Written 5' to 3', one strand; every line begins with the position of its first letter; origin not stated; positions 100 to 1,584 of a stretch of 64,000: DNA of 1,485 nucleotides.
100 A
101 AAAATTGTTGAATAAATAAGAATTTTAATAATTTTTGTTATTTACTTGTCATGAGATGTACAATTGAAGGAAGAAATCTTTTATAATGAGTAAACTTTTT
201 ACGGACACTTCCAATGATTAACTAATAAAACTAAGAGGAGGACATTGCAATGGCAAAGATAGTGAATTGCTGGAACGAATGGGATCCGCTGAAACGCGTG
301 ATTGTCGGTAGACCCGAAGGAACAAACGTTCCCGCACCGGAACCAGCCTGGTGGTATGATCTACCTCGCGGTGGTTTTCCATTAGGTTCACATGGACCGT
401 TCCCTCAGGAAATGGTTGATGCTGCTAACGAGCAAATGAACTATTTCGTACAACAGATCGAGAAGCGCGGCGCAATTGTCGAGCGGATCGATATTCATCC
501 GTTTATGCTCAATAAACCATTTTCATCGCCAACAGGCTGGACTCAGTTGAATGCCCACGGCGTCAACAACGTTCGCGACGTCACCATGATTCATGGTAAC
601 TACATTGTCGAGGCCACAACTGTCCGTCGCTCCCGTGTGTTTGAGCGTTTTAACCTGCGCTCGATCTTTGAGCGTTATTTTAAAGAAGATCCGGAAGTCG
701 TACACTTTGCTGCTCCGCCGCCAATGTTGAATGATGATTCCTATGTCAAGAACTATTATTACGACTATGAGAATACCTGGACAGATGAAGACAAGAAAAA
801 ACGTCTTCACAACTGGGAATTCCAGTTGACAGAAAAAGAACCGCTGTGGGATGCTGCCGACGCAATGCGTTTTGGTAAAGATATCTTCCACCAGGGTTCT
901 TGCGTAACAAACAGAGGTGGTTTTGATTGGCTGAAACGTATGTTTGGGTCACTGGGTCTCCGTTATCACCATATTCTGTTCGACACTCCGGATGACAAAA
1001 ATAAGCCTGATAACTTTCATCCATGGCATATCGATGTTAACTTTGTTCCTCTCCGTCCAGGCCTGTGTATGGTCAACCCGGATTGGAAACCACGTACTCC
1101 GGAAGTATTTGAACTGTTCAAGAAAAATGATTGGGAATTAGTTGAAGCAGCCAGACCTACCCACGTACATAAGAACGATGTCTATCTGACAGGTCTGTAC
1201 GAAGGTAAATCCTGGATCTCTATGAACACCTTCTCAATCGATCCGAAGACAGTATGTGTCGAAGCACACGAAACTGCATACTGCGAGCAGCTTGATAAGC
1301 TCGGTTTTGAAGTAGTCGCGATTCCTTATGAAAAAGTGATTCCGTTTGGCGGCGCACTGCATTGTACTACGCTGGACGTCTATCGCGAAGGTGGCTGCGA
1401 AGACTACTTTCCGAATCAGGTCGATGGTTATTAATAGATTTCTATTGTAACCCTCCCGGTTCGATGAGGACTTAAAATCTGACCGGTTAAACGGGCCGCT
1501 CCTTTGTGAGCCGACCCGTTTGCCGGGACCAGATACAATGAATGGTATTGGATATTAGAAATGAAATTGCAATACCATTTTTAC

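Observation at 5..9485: Candidate 'amidino shuttle': amidinotransferase coupled to the arginine synthetase (ArcE-OTC-carbamate kinase) pathway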

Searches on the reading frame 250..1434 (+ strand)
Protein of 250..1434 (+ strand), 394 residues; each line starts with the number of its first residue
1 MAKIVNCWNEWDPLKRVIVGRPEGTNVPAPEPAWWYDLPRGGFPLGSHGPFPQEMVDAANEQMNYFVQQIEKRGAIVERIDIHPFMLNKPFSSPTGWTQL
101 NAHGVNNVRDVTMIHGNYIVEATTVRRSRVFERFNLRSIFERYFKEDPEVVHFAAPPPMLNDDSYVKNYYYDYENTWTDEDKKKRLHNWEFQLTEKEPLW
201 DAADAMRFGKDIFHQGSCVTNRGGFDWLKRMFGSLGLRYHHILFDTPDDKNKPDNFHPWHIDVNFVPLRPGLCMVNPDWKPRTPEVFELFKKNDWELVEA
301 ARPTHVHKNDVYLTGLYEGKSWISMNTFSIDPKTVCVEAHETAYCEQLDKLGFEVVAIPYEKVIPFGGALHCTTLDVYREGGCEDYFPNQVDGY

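Call 3: search_protein_families(library=pfam, proteins=[window:250-1434:+])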
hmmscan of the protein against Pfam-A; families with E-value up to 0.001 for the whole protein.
window:250-1434:+ (394 aa): 0 families

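Call 4: search_protein_families(library=ncbifam, proteins=[window:250-1434:+])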
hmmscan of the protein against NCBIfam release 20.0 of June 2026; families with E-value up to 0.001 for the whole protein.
window:250-1434:+ (394 aa): 0 families

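Call 6: search_protein_families(library=pfam, proteins=[window:250-1434:+], max_evalue=10)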
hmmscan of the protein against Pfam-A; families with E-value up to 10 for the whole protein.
window:250-1434:+ (394 aa): 1 family
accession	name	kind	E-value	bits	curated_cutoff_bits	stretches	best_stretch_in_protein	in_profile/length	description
PF02274.22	ADI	-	0.087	12.3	22.8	1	324-379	322-377/377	Arginine deiminase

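Call 7: search_solved_structures(query=window:250-1434:+, max_evalue=0.01, show_alignments=1)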
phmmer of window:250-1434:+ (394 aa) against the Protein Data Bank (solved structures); distinct sequences matched with E-value up to 0.01: 7.
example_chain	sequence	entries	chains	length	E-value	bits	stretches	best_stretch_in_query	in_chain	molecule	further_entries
6u1r_A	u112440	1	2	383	7e-50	173.4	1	5-387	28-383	SxtG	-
5wpi_A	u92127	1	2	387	4e-47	164.3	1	5-386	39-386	HsvA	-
1jdx_A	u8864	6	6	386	7e-43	150.3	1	5-387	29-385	PROTEIN (L-ARGININE:GLYCINE AMIDINOTRANSFERASE)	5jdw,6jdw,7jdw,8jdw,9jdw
1jdw_A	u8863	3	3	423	9.7e-43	149.8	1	5-387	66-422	L-ARGININE:GLYCINE AMIDINOTRANSFERASE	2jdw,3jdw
2jdx_A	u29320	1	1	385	1.1e-41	146.3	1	5-387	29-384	PROTEIN (L-ARGININE:GLYCINE AMIDINOTRANSFERASE)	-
4jdw_A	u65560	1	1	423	1.7e-41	145.8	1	5-387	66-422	L-ARGININE:GLYCINE AMIDINOTRANSFERASE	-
1bwd_A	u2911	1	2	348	8.9e-29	103.8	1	4-386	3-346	PROTEIN (INOSAMINE-PHOSPHATE AMIDINOTRANSFERASE)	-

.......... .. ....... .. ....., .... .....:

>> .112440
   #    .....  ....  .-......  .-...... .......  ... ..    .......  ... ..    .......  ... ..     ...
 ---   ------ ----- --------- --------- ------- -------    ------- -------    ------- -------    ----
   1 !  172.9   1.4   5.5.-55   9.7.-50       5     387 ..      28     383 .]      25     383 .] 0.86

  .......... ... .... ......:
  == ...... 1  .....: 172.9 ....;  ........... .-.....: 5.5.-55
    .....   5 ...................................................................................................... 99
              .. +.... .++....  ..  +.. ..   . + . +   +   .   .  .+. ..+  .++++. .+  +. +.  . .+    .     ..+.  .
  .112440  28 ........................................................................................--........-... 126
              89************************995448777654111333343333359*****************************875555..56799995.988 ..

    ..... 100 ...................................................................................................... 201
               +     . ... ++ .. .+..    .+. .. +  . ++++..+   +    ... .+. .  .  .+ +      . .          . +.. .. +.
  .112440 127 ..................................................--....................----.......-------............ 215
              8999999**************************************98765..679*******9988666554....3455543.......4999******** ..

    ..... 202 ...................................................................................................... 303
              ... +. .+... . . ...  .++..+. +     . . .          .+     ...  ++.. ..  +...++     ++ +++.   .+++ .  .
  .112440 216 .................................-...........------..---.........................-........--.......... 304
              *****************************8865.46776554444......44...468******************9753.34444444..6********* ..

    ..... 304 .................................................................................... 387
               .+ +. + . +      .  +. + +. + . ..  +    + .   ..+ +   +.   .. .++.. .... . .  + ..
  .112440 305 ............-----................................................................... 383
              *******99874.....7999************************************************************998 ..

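Call 12: find_homologous_proteins(query=window:250-1434:+, max_evalue=1e-10)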
Query window:250-1434:+ (394 aa): 1634 proteins with E <= 1e-10 among 3264 candidates; the best 120 are listed.
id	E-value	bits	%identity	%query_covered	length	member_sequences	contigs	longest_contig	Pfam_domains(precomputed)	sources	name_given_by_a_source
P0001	7.0e-268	907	93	100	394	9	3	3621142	-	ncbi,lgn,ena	-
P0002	2.1e-253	859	89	100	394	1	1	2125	-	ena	-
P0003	7.1e-253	857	89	100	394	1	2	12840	-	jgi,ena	-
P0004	5.4e-252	854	88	100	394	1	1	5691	-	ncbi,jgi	jgi:glycine amidinotransferase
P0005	9.7e-250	847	86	100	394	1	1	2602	-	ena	-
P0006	2.9e-249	845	87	100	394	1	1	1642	-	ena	-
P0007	3.4e-249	845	87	100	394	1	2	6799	-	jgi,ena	jgi:glycine amidinotransferase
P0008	5.4e-249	844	87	100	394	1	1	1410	-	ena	-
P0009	5.4e-249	844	87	100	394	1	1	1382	-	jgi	-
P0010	5.7e-249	844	87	100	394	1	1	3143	-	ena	-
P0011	2.6e-248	842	88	100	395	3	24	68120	-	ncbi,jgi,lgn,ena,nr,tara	ncbi:MAG: serine/threonine protein kinase [Desulfobacterales bacterium]|jgi:glycine amidinotransfera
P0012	1.2e-247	840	86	100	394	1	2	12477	-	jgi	jgi:glycine amidinotransferase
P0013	1.8e-247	839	86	100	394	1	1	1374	-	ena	-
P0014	2.0e-247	839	86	100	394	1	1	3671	-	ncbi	-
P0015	5.0e-247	838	87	100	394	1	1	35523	-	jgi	-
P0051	1.4e-220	751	78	100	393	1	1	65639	-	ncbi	ncbi:MAG: serine/threonine protein kinase [Desulfotomaculales bacterium]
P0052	1.5e-220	751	78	100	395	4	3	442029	-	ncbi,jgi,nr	ncbi:MAG TPA: serine/threonine protein kinase [Dehalococcoidia bacterium]|jgi:glycine amidinotransfe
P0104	1.7e-200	685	72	100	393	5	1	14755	-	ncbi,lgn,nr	ncbi:MAG: serine/threonine protein kinase [Peptococcaceae bacterium]|nr:serine/threonine protein kin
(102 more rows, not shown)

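Call 13: find_related_loci(query=window:250-1434:+, collection=genome_contigs, flank=10000)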
Query window:250-1434:+ (394 aa) in genome_contigs; peptide patterns used: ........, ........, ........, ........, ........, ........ (x = any residue, [..] = any of these).
427 stretches matched a pattern; 393 encode a relative of the query (tblastn E <= 1e-3); the best 80 are kept; 79 distinct loci.
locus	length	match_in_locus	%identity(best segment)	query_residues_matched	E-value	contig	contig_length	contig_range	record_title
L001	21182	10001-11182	98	1-394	0e+0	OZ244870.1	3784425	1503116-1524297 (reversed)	MAG: bacterium isolate 1787d5c2-f835-4e51-9542-216dbc25d184 genome assembly, chromosome: 1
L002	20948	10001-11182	93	1-394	0e+0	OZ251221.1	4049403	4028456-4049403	MAG: bacterium isolate 32a2cbb7-c6c8-45cd-829d-ddd1ef6a6eb2 genome assembly, chromosome: 1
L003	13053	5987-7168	87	1-394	0e+0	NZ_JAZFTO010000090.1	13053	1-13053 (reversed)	MAG: Candidatus Desulfatibia sp. isolate BS2bin.35 BS2bin.35_90, whole genome shotgun sequence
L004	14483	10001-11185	88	1-394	0e+0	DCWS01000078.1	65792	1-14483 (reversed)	MAG TPA_asm: Desulfobacteraceae bacterium UBA2156 UBA2156_contig_589, whole genome shotgun sequence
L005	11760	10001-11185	88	1-394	0e+0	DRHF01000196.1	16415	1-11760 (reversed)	MAG TPA_asm: Desulfobacterales bacterium isolate HyVt-363 HyVt-363_k145_440844, whole genome shotgun sequence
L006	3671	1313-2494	86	1-394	0e+0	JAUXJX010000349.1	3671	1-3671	MAG: Bacteroidota bacterium isolate CSMAG_3093 CSMAG_3093_k127_27758274_length_3671_cov_6.0000, whole genome shotgun seq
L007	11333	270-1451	85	1-394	0e+0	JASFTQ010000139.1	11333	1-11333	MAG: Desulfobacterales bacterium isolate D1103U20metaG_sub_Bin_132 D1103U20metaG_FD_scaffold_1693_c1, whole genome shotg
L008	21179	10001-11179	85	1-394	0e+0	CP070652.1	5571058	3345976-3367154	MAG: Deltaproteobacteria bacterium isolate bin85 chromosome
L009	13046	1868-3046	85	1-394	0e+0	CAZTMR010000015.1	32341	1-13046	MAG TPA_asm: uncultured Dehalococcoidaceae bacterium isolate SRP141376_co1_379 genome assembly, contig: NODE_3198_length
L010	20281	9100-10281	82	1-394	0e+0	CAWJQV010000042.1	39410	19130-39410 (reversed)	MAG: uncultured delta proteobacterium isolate MFD02979.bin.2.153 genome assembly, contig: contig_79020, whole genome sho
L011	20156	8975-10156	82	1-394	0e+0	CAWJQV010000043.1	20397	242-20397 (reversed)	MAG: uncultured delta proteobacterium isolate MFD02979.bin.2.153 genome assembly, contig: contig_79022, whole genome sho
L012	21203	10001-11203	81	1-394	0e+0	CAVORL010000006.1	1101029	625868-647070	MAG: uncultured Chloroflexia bacterium isolate MFD09964.bin.2.179 genome assembly, contig: contig_7734, whole genome sho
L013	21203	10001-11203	80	1-394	0e+0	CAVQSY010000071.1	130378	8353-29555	MAG: uncultured Chloroflexia bacterium isolate MFD09964.bin.2.200 genome assembly, contig: contig_7589, whole genome sho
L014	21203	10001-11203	80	1-394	0e+0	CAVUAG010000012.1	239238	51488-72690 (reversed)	MAG: uncultured Chloroflexia bacterium isolate MFD00905.bin.3.204 genome assembly, contig: contig_5459, whole genome sho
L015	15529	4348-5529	80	1-394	0e+0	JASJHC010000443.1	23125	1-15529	MAG: Acidimicrobiia bacterium isolate ChS5.bin.13 ChesSed_k141_866853, whole genome shotgun sequence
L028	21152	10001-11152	61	1-394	6e-165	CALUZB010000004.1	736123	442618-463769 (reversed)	MAG: uncultured Desulfovibrionaceae bacterium isolate E02__bin133 genome assembly, contig: E02__k127_3921382, whole geno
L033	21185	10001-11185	53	1-394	8e-139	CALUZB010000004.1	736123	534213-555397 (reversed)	MAG: uncultured Desulfovibrionaceae bacterium isolate E02__bin133 genome assembly, contig: E02__k127_3921382, whole geno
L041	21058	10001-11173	54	1-390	1e-134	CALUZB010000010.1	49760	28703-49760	MAG: uncultured Desulfovibrionaceae bacterium isolate E02__bin133 genome assembly, contig: E02__k127_2428445, whole geno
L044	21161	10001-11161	53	4-394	2e-132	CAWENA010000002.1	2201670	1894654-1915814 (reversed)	MAG: uncultured Chloroflexia bacterium isolate MFD04716.bin.1.45 genome assembly, contig: contig_1826, whole genome shot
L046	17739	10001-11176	53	1-390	6e-132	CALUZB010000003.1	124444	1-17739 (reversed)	MAG: uncultured Desulfovibrionaceae bacterium isolate E02__bin133 genome assembly, contig: E02__k127_3317336, whole geno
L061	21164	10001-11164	47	1-390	5e-109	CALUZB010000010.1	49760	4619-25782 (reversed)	MAG: uncultured Desulfovibrionaceae bacterium isolate E02__bin133 genome assembly, contig: E02__k127_2428445, whole geno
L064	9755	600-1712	46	4-394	1e-102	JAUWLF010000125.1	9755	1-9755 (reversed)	MAG: Chloroflexota bacterium isolate CSMAG_2365 CSMAG_2365_k141_1513812_length_9755_cov_21.9519, whole genome shotgun se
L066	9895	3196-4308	46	4-394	4e-102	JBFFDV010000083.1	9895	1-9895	MAG: Anaerolineae bacterium isolate Mix_mud13.2021.11.53 k141_867308_length_9895_cov_11.2330, whole genome shotgun seque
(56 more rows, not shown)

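Call 25: search_solved_structures(query=window:250-1434:+, max_evalue=1e-20, show_alignments=4)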
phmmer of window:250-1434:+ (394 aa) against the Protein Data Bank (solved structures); distinct sequences matched with E-value up to 1e-20: 7.
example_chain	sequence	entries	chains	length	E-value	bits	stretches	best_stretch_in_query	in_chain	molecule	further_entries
6u1r_A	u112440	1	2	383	7e-50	173.4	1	5-387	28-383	SxtG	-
5wpi_A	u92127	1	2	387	4e-47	164.3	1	5-386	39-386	HsvA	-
1jdx_A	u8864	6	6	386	7e-43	150.3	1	5-387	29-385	PROTEIN (L-ARGININE:GLYCINE AMIDINOTRANSFERASE)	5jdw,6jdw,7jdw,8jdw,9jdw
1jdw_A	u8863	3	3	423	9.7e-43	149.8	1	5-387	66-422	L-ARGININE:GLYCINE AMIDINOTRANSFERASE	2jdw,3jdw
2jdx_A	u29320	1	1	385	1.1e-41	146.3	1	5-387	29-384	PROTEIN (L-ARGININE:GLYCINE AMIDINOTRANSFERASE)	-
4jdw_A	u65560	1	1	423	1.7e-41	145.8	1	5-387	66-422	L-ARGININE:GLYCINE AMIDINOTRANSFERASE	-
1bwd_A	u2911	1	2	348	8.9e-29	103.8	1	4-386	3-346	PROTEIN (INOSAMINE-PHOSPHATE AMIDINOTRANSFERASE)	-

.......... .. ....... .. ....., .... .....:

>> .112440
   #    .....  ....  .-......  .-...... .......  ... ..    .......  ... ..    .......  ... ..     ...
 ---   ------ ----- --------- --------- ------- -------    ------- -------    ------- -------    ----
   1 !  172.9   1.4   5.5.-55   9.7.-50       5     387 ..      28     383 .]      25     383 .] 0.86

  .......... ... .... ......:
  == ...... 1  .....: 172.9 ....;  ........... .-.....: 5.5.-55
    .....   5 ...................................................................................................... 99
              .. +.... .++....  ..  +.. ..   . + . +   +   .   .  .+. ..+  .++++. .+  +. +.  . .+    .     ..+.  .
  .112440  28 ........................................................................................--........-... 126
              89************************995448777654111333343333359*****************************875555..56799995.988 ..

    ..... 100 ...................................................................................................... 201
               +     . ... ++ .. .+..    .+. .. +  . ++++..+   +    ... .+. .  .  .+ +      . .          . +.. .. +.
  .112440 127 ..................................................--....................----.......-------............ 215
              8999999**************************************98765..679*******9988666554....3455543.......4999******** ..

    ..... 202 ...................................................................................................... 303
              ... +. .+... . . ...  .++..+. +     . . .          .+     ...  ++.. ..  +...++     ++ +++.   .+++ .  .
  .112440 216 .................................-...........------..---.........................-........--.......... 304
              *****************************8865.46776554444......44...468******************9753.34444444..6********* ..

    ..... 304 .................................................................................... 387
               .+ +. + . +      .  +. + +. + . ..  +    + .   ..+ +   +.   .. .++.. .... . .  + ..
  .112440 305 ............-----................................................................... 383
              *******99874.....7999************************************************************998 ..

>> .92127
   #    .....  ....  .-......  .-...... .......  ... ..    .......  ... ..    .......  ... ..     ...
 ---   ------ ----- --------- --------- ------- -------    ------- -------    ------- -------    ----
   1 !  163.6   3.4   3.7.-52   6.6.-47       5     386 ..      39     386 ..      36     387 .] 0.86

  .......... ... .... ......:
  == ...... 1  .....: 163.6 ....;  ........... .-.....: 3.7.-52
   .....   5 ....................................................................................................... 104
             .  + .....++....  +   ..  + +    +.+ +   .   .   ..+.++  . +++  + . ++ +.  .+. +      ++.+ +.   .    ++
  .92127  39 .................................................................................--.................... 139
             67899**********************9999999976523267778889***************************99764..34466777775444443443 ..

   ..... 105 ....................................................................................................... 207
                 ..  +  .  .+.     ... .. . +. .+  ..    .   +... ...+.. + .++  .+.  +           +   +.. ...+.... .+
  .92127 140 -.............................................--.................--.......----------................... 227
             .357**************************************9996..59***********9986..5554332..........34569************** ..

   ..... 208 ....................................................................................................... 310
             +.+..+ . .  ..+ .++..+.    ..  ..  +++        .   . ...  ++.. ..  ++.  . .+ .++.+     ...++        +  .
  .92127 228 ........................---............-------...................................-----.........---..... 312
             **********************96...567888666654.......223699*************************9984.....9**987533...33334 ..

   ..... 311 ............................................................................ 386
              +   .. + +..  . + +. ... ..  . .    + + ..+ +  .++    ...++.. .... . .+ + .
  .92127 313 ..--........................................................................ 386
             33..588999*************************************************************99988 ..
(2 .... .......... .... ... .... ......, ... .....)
